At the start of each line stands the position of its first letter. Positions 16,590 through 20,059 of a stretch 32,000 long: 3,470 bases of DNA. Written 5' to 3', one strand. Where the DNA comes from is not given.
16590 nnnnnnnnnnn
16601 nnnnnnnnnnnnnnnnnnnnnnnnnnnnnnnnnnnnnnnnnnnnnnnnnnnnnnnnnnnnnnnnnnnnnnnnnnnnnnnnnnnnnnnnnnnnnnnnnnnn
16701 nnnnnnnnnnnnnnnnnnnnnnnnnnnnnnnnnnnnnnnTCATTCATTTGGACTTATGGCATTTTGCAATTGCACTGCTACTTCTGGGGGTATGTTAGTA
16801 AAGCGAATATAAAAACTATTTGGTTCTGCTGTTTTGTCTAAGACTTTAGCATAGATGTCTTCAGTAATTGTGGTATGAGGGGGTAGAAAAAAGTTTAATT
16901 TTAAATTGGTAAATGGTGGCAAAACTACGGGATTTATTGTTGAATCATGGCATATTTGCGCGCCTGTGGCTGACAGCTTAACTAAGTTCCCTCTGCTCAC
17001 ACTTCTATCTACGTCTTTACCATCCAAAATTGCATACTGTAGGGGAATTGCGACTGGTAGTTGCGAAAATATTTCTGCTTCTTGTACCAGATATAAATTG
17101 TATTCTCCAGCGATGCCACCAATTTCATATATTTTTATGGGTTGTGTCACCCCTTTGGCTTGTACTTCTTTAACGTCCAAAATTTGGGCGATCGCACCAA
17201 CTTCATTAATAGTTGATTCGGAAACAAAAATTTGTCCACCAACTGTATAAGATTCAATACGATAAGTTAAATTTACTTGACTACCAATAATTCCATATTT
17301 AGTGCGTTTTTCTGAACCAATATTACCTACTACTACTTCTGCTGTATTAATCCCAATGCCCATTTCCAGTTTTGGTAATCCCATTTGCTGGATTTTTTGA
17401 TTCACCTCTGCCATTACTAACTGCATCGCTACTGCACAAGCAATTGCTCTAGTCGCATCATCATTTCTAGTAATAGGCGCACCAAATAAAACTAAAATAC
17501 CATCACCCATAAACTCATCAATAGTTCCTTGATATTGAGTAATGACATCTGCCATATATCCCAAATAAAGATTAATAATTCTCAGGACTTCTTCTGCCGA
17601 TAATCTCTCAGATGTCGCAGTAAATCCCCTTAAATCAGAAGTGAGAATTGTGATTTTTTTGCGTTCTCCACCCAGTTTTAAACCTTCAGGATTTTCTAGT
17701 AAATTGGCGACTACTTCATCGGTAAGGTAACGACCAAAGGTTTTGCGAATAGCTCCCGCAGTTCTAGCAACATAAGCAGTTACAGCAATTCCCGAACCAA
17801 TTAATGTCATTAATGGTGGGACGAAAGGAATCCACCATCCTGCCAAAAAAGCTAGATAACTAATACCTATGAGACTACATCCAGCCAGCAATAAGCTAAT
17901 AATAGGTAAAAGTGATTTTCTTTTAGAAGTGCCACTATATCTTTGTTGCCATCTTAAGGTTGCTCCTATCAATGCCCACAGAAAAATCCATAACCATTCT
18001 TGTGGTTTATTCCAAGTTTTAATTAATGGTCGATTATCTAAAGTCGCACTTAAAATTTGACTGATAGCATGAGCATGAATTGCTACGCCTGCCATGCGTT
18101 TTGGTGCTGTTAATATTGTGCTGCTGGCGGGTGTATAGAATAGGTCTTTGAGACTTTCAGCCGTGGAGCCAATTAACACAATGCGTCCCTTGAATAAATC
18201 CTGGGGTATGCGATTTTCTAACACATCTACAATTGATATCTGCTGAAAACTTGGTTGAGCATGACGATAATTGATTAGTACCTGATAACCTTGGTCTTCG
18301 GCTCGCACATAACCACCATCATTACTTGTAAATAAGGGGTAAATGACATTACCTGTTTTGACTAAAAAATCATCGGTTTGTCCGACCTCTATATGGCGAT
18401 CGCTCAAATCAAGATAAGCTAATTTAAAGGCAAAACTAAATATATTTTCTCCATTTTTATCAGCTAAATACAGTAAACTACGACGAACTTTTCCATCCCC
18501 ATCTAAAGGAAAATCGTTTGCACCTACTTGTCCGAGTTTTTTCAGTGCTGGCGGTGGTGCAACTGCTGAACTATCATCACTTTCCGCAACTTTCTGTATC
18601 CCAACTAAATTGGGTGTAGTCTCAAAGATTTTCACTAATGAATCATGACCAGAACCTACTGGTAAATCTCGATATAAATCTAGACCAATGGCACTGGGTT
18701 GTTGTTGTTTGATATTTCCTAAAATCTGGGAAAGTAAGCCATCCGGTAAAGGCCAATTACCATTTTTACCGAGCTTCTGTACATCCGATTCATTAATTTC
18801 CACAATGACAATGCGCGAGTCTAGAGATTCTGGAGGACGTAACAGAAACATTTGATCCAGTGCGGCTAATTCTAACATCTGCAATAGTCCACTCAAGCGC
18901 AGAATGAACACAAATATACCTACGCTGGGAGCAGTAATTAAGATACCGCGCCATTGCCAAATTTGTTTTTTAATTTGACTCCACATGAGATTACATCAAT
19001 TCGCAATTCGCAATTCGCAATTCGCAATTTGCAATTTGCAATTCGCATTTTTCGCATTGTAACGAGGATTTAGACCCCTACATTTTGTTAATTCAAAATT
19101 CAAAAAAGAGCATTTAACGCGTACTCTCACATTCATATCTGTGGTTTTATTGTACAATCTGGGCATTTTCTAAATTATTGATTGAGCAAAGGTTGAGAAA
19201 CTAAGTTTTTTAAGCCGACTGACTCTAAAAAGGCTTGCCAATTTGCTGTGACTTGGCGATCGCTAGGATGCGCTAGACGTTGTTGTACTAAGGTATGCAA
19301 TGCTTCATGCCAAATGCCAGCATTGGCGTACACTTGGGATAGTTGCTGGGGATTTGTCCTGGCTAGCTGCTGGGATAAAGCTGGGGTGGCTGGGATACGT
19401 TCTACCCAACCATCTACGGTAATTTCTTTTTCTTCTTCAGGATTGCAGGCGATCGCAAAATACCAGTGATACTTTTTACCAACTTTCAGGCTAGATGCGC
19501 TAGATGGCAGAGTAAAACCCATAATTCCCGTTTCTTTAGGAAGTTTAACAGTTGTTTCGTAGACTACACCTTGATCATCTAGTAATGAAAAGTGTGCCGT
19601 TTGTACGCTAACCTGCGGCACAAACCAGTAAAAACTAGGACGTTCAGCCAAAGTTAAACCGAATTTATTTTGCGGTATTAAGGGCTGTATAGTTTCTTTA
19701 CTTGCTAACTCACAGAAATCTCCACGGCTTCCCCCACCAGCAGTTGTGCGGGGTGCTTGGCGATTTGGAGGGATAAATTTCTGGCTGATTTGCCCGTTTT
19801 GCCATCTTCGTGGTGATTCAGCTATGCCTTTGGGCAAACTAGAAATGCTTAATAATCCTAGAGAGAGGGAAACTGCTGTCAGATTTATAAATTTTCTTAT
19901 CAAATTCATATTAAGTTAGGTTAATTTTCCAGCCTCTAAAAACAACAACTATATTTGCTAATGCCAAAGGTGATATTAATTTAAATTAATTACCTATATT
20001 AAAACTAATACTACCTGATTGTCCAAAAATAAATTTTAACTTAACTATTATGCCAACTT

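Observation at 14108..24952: Peptide-export trio (NHLP-type ABC + HlyD + C39-ABC) physically wired to a CHASE2 nucleotide cyclase, a DUF928 protein and a tandem CNB-like protein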

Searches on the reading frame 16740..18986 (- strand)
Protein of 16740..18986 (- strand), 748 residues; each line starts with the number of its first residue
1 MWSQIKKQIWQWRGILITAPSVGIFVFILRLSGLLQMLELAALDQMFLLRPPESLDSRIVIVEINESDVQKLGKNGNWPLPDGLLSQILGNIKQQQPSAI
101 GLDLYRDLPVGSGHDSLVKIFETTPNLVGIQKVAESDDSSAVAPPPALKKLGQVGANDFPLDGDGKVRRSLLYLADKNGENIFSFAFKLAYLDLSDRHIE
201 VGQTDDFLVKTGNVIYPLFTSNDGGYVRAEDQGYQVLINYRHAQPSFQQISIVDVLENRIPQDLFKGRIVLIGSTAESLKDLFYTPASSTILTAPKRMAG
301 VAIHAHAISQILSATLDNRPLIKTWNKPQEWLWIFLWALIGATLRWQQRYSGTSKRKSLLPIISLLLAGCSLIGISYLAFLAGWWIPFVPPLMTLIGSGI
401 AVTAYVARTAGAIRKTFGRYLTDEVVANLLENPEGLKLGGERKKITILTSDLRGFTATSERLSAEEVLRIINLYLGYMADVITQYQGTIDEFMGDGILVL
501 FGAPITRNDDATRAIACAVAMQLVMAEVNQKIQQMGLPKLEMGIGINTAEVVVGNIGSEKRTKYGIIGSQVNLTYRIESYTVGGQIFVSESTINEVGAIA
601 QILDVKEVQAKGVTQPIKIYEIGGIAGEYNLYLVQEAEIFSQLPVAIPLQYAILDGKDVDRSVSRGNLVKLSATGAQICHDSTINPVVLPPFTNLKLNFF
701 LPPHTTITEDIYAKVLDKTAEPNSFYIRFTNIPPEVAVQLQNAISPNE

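Call 3: search_protein_families(library=pfam, proteins=[window:16740-18986:-], max_evalue=0.01)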
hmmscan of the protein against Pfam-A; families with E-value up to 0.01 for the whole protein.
window:16740-18986:- (748 aa): 2 families
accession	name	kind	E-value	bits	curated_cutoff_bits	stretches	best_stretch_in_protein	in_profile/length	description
PF05226.16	CHASE2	-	1.2e-71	241.8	26.3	1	23-342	3-256/257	CHASE2 domain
PF00211.25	Guanylate_cyc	-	1.4e-22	80.6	21.9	1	443-612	7-172/183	Adenylate and Guanylate cyclase catalytic domain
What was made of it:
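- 16740..18986 (-): Receptor guanylyl cyclase, orthologue of Synechocystis Cya2 (748 aa). CHASE2 is aa 23-342 (nt 17961-18920). The catalytic domain is aa 443-612 (nt 17151-17660). A C-terminal extension follows. Pfam (call 3).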

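Call 4: search_protein_families(library=ncbifam, proteins=[window:16740-18986:-], max_evalue=0.01)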
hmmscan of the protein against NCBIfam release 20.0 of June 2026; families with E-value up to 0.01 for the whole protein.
window:16740-18986:- (748 aa): 1 family
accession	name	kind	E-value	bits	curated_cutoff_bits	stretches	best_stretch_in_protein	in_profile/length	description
TIGR03903.1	TOMM_kin_cyc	equivalog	3.3e-07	28.6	705.75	1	441-604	284-444/1267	TOMM system kinase/cyclase fusion protein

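Call 12: search_solved_structures(query=window:16740-18986:-, max_evalue=0.001, show_alignments=3)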
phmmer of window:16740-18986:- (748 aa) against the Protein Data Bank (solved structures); distinct sequences matched with E-value up to 0.001: 58.
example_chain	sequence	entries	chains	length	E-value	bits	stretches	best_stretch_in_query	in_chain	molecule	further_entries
6fht_A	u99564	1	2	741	4.3e-92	313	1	412-637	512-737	Bacteriophytochrome,Adenylate cyclase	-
2w01_A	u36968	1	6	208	1e-79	272.1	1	436-636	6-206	ADENYLATE CYCLASE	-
3r5g_A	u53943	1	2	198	3.4e-37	131.5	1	438-622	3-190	CyaB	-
1wc0_A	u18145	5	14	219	3e-25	92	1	433-618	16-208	ADENYLATE CYCLASE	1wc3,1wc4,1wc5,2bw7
1wc1_A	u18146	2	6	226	8e-25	90.6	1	437-618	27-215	ADENYLATE CYCLASE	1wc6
8buz_A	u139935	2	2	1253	2.5e-16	62.5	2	443-594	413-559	Adenylate cyclase type 8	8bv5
5x4t_A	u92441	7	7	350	1.6e-15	59.9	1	444-623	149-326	Photoactivated adenylyl cyclase | Family 3 adenylate cyclase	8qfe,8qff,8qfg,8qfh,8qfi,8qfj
9f1z_A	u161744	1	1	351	1.6e-15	59.9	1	444-623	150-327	Family 3 adenylate cyclase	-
5x4u_A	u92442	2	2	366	1.8e-15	59.7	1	444-623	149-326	Photoactivated adenylyl cyclase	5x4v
4yus_A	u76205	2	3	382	2e-15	59.6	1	444-623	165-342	Family 3 adenylate cyclase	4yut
9f1w_A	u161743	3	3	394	2.2e-15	59.5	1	444-623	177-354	Family 3 adenylate cyclase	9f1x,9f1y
6ao9_A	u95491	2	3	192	2.5e-14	55.9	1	441-616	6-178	Bacterio-rhodopsin/guanylyl cyclase 1 fusion protein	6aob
6aoa_A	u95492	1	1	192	3.9e-14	55.3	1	441-616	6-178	Bacterio-rhodopsin/guanylyl cyclase 1 fusion protein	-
6sir_A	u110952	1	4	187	3.7e-13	52.1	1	441-615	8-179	Nucleotide cyclase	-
5oyh_A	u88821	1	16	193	6.3e-13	51.3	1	441-616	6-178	Nucleotide cyclase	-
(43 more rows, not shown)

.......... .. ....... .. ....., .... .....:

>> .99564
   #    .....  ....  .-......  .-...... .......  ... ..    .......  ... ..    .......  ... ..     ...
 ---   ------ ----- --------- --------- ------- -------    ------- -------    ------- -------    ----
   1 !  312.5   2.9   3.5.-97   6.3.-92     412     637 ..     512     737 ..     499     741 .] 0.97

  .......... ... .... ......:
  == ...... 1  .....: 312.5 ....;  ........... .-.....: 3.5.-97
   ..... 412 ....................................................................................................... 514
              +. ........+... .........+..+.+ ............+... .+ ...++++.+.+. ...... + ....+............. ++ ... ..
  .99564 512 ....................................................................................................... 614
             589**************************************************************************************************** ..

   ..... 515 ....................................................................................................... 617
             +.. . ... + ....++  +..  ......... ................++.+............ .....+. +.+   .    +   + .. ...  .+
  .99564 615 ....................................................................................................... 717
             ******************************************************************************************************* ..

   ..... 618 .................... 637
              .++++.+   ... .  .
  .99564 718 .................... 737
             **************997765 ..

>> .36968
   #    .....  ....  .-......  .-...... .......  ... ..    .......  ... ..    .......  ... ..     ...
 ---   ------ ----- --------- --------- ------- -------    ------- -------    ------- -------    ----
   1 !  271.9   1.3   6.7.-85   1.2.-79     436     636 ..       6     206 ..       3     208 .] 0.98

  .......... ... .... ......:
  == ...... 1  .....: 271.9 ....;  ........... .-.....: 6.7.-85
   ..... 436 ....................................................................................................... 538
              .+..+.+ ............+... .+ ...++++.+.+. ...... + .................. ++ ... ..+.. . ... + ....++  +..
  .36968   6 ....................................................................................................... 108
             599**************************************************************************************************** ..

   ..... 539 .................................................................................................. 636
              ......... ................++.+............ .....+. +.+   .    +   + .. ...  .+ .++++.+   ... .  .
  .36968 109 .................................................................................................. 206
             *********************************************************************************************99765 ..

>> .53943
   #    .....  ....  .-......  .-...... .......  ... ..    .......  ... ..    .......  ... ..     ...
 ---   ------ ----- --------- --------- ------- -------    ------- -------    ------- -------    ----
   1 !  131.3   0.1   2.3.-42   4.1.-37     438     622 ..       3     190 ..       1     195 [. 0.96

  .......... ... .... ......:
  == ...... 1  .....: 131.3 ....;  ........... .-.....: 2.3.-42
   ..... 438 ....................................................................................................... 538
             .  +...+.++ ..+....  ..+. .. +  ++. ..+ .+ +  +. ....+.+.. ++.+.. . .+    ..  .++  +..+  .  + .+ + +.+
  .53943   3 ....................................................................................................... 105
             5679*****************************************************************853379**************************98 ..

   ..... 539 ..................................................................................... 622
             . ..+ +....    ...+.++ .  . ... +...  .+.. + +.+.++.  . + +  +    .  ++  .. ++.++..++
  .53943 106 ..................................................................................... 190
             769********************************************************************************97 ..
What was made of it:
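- On Cya2-type guanylyl cyclase (class III): All are aligned to 2W01 (call 12).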

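Call 14: find_related_loci(query=window:16740-18986:-, collection=genome_contigs, flank=10000)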
Query window:16740-18986:- (748 aa) in genome_contigs; peptide patterns used: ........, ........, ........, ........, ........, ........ (x = any residue, [..] = any of these).
436 stretches matched a pattern; 298 encode a relative of the query (tblastn E <= 1e-3); the best 80 are kept; 80 distinct loci.
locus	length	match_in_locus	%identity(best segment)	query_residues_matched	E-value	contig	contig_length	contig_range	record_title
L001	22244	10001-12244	96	1-748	0e+0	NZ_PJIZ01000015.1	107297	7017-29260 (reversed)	Nostoc sp. CMAA1605 contig015, whole genome shotgun sequence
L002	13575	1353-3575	86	1-741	0e+0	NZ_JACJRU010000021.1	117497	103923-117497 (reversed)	Nostoc sp. FACHB-110 contig21, whole genome shotgun sequence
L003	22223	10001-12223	84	1-741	0e+0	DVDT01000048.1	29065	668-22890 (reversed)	MAG TPA_asm: Trichormus sp. M33_DOE_039 k141_439858, whole genome shotgun sequence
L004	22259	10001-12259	81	1-746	0e+0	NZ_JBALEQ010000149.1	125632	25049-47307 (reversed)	MAG: Nostoc sp. isolate P8256 bin 3 NODE_91_length_125632_cov_166.882282, whole genome shotgun sequence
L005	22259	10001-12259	80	1-746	0e+0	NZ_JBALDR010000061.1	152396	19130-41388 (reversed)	MAG: Nostoc sp. isolate P2123 bin 17 NODE_38_length_152396_cov_281.412052, whole genome shotgun sequence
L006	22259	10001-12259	81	1-746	0e+0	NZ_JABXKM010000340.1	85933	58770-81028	MAG: Nostoc sp. NOS(2021) isolate NOS NODE_5_length_85933_cov_12.8719, whole genome shotgun sequence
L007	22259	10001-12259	80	1-746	0e+0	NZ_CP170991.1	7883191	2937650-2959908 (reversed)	Nostoc sp. C117 chromosome, complete genome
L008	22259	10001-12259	80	1-746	0e+0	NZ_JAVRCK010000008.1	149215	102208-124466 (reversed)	MAG: Nostoc sp. DedSLP03 contig_8, whole genome shotgun sequence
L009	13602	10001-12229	82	1-744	0e+0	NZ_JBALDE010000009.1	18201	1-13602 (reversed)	MAG: Nostoc sp. isolate P12650 bin 7 NODE_1434_length_18201_cov_92.405225, whole genome shotgun sequence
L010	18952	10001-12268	80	1-748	0e+0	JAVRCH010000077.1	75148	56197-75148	MAG: Nostoc sp. DedQUE12a contig_77, whole genome shotgun sequence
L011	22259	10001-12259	80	1-746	0e+0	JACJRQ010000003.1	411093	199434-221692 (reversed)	Nostoc calcicola FACHB-3891 contig3, whole genome shotgun sequence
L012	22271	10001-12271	79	1-748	0e+0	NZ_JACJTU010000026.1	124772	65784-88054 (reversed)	Nostoc paludosum FACHB-159 contig26, whole genome shotgun sequence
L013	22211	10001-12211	78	1-740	0e+0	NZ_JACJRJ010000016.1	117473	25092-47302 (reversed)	Cylindrospermum sp. FACHB-282 contig16, whole genome shotgun sequence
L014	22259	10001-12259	79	1-746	0e+0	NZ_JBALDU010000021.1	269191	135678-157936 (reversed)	MAG: Nostoc sp. isolate P2164 bin 3 NODE_3_length_269191_cov_16.126970, whole genome shotgun sequence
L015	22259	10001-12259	79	1-746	0e+0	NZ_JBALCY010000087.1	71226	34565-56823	MAG: Nostoc sp. isolate P12588 bin 4 NODE_101_length_71226_cov_77.187555, whole genome shotgun sequence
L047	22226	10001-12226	56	1-742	0e+0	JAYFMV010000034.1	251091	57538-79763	MAG: Potamolinea sp. isolate R1S1 contig_216, whole genome shotgun sequence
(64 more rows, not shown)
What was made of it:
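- The Nostocaceae cases form one clade, with cyclase identity of 74% or more (call 14).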

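Call 94: search_protein_families(library=ncbifam, proteins=[L047:12256-13713:+], max_evalue=0.001)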
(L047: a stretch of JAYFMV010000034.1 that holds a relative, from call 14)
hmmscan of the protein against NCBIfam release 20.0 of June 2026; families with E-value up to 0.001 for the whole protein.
L047:12256-13713:+ (485 aa): 11 families
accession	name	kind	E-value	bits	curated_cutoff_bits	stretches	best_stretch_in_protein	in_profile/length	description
NF008438.0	PRK11281.1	equivalog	1.7e-60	204.9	991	1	28-290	834-1096/1113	mechanosensitive channel MscK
NF008180.0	PRK10929.1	equivalog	5.2e-35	120.6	809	1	29-279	832-1082/1109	miniconductance mechanosensitive channel MscM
NF007662.0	PRK10334.1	subfamily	6.7e-31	107.6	321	1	37-282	39-277/286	small-conductance mechanosensitive channel MscS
NF047602.1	MscsSHelicob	equivalog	5.9e-28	98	400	1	37-283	12-259/260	small-conductance mechanosensitive channel MscS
NF047601.1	MscSThanab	equivalog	1.1e-18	67.7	500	1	68-284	64-278/280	small-conductance mechanosensitive channel MscS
NF008542.0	PRK11465.1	equivalog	1.4e-12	46.7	596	1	69-173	514-614/741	mechanosensitive channel protein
TIGR03896.1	cyc_nuc_ocin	subfamily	1.8e-12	47.2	161.05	1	321-437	137-257/317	bacteriocin-type transport-associated protein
NF008732.0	PRK11753.1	equivalog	7.8e-11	41.8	266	1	333-465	12-145/214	cAMP-activated global transcriptional regulator CRP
NF058543.1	ActPatMycb56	equivalog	2.8e-10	39.6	460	1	329-440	4-116/317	acetyltransferase Pat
NF006901.0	PRK09392.1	equivalog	2.4e-09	36.9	211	1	323-449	9-137/236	transcriptional activator FtrB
NF041163.2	encap_f2b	equivalog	7.2e-07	28.7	400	1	319-447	69-201/450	family 2B encapsulin nanocompartment shell protein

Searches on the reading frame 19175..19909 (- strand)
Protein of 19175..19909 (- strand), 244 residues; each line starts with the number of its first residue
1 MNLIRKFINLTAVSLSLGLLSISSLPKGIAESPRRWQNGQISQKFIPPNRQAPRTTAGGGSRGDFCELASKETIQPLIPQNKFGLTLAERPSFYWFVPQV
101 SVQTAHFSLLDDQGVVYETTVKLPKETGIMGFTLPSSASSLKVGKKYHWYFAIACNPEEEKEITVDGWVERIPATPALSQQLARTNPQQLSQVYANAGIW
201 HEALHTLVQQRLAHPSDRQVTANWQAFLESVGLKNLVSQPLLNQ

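Call 3: search_protein_families(library=pfam, proteins=[window:19175-19909:-], max_evalue=0.01)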
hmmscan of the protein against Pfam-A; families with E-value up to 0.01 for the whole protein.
window:19175-19909:- (244 aa): 1 family
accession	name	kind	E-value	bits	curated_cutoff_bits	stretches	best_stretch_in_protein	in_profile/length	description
PF06051.17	DUF928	-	6.1e-63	212.3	26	1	58-241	2-184/184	Domain of Unknown Function (DUF928)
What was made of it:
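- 19175..19909 (-): DUF928 protein (244 aa), with an N-terminal signal-peptide-like segment and two conserved Cys. Probable periplasmic partner of the CHASE2 domain. PF06051 212.3 bits (call 3).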

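Call 4: search_protein_families(library=ncbifam, proteins=[window:19175-19909:-], max_evalue=0.01)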
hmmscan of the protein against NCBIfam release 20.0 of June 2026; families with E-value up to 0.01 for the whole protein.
window:19175-19909:- (244 aa): 0 families
